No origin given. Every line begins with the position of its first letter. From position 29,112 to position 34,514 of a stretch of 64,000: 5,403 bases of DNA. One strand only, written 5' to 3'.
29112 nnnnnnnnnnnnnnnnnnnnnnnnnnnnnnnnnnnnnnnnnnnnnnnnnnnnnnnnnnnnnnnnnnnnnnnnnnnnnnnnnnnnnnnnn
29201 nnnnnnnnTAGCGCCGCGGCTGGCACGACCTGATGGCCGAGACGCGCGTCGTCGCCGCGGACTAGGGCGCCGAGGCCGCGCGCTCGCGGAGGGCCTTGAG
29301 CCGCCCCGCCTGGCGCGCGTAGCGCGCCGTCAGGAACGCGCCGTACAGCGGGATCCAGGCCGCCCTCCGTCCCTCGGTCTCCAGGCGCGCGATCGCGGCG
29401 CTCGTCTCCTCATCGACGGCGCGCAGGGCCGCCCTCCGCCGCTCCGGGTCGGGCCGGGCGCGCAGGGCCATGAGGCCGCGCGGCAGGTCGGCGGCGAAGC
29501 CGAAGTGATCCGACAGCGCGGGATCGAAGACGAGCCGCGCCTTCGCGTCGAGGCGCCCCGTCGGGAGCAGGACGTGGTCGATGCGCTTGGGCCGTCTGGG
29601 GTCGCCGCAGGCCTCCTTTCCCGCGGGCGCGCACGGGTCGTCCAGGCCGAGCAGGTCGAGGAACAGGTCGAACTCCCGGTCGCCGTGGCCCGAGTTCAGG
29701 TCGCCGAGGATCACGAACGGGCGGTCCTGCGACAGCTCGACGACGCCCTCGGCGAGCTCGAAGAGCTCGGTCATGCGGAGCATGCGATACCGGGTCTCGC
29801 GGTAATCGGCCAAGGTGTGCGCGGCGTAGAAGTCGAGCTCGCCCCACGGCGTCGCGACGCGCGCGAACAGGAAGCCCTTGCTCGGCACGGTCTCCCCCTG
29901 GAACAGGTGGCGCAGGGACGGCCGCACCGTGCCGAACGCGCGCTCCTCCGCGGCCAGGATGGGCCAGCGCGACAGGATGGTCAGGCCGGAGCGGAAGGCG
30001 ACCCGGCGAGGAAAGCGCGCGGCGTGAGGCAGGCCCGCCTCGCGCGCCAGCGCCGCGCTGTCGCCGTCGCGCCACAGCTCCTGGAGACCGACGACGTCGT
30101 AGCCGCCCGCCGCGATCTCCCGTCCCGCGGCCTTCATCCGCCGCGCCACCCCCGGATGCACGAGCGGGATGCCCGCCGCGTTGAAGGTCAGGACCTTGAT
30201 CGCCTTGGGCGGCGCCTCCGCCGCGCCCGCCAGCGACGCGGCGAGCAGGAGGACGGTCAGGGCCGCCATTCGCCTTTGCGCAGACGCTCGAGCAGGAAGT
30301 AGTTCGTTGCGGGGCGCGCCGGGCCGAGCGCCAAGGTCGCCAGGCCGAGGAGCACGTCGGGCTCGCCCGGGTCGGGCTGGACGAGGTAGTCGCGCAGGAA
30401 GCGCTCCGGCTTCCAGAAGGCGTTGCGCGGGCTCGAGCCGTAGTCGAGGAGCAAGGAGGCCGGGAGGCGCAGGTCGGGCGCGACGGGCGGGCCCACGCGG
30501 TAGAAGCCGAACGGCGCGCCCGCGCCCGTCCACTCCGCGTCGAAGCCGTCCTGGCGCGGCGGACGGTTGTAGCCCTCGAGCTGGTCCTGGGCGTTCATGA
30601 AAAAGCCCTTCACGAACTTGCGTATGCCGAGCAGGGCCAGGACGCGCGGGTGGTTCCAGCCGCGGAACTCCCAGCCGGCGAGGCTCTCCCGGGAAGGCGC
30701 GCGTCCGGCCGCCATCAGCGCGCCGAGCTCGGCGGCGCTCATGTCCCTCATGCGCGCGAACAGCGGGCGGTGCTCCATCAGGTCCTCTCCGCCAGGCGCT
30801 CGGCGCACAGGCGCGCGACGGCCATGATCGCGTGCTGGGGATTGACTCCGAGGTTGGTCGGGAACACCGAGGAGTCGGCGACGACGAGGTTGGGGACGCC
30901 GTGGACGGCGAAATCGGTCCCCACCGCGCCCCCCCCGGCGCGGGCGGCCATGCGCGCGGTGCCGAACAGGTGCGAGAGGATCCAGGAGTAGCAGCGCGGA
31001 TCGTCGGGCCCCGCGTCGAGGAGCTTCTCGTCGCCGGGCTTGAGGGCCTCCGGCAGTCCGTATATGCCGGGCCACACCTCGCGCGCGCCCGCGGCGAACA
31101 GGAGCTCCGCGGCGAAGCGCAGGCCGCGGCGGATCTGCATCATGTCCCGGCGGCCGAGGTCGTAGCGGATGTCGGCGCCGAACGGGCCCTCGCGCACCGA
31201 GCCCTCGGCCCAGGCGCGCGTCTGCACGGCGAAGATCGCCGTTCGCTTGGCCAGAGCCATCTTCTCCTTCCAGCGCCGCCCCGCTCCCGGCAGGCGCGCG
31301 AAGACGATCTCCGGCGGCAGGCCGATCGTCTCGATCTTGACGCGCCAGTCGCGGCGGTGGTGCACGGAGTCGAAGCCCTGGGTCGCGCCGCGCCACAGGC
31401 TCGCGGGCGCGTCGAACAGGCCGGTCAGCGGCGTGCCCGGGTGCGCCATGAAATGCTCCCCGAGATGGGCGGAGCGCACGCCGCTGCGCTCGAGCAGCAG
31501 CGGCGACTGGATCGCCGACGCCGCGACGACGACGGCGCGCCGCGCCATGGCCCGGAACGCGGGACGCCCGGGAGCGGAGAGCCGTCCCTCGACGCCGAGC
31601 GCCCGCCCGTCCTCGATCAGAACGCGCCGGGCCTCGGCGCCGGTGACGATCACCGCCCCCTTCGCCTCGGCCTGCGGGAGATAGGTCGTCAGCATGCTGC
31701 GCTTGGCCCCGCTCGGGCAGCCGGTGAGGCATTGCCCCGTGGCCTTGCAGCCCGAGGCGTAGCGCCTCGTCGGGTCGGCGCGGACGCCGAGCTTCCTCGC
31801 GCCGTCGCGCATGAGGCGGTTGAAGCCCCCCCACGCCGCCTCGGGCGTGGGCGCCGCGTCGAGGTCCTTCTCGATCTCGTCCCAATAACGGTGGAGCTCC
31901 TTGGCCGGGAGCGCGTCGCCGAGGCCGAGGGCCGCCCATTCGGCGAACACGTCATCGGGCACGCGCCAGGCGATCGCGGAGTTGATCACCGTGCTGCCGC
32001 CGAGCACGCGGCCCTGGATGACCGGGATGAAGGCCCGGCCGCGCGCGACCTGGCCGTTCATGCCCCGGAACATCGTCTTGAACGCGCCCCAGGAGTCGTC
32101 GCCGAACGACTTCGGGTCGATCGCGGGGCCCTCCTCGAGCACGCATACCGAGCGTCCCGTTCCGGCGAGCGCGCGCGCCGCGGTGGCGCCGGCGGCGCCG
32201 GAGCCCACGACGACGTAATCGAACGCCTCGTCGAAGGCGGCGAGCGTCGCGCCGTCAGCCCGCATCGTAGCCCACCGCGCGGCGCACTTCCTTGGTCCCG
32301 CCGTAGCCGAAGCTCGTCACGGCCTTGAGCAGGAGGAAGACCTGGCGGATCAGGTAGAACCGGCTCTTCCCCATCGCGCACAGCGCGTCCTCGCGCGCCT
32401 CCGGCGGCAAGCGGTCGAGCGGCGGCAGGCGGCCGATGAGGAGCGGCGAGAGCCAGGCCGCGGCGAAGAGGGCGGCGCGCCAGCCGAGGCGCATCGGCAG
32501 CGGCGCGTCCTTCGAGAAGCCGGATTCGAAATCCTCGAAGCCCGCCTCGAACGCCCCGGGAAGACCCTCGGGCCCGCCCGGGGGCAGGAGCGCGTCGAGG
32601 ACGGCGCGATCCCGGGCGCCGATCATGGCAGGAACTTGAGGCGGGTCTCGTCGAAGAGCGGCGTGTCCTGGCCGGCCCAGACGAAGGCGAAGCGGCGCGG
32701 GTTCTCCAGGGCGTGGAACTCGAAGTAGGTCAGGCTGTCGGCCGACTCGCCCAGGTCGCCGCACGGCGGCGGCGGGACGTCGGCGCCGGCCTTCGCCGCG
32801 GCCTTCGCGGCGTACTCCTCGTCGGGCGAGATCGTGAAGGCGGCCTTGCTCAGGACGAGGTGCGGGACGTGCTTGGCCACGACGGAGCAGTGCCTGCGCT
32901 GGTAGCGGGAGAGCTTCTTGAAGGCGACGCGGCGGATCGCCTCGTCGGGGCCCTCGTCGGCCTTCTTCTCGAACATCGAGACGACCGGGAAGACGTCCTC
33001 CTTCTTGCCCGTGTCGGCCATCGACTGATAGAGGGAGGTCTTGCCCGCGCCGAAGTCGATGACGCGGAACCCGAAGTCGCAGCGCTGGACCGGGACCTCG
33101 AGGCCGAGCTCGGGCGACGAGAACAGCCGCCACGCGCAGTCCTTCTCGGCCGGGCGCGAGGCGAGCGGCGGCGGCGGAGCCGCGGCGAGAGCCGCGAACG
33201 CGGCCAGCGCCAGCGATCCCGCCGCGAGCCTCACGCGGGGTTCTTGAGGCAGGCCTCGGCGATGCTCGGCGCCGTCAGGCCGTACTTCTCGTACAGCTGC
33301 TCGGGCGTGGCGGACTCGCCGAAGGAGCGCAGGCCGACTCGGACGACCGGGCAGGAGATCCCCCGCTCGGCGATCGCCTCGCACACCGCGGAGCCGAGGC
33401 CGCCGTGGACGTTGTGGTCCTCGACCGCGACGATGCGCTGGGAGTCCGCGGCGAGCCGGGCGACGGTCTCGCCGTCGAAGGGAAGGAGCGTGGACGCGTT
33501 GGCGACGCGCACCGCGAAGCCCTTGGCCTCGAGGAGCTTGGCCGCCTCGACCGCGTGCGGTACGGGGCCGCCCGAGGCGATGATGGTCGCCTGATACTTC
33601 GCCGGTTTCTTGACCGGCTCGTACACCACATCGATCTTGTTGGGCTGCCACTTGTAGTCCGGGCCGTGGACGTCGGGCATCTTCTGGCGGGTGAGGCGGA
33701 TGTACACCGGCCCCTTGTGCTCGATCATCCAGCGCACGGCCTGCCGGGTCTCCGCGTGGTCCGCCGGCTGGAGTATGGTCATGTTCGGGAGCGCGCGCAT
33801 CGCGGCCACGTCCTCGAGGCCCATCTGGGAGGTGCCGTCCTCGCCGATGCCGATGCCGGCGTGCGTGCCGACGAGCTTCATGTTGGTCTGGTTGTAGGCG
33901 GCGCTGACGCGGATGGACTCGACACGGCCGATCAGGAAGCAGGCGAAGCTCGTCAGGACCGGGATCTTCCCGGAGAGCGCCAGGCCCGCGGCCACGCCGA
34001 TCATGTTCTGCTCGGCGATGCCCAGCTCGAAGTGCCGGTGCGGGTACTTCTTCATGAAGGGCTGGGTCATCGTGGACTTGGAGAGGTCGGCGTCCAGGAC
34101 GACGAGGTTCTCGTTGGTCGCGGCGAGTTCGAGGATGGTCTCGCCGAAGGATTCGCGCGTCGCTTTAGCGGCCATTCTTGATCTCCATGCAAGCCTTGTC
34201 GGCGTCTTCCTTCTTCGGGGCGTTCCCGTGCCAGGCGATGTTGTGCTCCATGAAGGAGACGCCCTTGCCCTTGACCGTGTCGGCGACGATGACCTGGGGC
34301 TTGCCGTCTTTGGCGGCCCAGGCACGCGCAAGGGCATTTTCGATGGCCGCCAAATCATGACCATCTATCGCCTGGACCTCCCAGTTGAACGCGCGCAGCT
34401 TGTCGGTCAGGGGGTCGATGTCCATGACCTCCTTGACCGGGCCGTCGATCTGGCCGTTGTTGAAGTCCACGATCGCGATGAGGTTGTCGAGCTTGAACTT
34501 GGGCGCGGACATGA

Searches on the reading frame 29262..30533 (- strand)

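Call 60: search_protein_families(library=pfam, proteins=[window:29262-30533:-], max_evalue=0.0001)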
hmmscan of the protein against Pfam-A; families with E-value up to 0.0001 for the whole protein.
window:29262-30533:- (423 aa): 1 family
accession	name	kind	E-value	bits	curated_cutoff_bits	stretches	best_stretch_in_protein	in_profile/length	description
PF03372.29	Exo_endo_phos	-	2.1e-20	73.8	24.5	1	115-343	1-225/225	Endonuclease/Exonuclease/phosphatase family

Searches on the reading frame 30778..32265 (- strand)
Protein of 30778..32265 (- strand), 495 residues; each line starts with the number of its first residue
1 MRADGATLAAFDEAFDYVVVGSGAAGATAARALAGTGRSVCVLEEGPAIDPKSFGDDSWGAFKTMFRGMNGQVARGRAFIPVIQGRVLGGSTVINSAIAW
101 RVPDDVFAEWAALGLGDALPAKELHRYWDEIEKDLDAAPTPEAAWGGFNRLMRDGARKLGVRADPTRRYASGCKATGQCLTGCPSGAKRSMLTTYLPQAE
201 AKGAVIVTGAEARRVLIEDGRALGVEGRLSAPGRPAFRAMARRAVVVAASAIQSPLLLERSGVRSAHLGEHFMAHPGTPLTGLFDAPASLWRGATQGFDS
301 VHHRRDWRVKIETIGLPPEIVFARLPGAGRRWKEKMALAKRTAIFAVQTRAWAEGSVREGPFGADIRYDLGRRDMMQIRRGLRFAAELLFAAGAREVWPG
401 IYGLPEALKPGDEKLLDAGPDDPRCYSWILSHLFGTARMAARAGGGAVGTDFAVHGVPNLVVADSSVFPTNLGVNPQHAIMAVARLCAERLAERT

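Call 60: search_protein_families(library=pfam, proteins=[window:30778-32265:-], max_evalue=0.0001)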
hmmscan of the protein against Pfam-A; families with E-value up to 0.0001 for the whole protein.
window:30778-32265:- (495 aa): 5 families
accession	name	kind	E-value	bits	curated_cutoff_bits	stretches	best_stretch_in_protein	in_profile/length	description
PF00732.25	GMC_oxred_N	-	5.8e-44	150.9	23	1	15-276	1-217/218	GMC oxidoreductase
PF05199.19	GMC_oxred_C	-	4.7e-20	73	24.6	1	362-484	18-139/139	GMC oxidoreductase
PF00890.30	FAD_binding_2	-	3.9e-10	39.9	20.4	1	16-48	1-33/414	FAD binding domain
PF01266.30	DAO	-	3.5e-06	27.2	27.9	1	16-259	1-211/353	FAD dependent oxidoreductase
PF13450.12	NAD_binding_8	-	2e-05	25.2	21.9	1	19-47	1-29/68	NAD(P)-binding Rossmann-like domain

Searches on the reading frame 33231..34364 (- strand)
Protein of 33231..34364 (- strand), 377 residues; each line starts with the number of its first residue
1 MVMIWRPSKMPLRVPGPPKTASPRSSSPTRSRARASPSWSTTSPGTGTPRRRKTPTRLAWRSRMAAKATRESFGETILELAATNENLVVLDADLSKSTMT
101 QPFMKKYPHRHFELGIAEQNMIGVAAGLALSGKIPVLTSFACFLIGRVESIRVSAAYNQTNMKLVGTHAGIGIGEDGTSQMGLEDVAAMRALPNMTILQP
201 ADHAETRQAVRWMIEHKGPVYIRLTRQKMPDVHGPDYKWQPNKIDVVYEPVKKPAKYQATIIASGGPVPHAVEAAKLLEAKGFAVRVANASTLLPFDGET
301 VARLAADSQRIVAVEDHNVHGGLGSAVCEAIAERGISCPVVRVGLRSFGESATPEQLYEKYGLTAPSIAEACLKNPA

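Call 61: search_protein_families(library=pfam, proteins=[window:33231-34364:-], max_evalue=0.0001)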
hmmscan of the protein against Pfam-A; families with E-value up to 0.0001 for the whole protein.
window:33231-34364:- (377 aa): 3 families
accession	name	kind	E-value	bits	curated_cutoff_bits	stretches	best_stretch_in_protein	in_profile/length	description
PF02779.29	Transket_pyr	-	4.6e-43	147.3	27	1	67-230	3-173/174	Transketolase, pyrimidine binding domain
PF02780.25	Transketolase_C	-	1.3e-27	96.6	25.9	1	256-368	9-124/124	Transketolase, C-terminal domain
PF22613.1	Transketolase_C_1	-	2.8e-10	40.8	27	1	252-364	7-113/113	Transketolase-like TK C-terminal domain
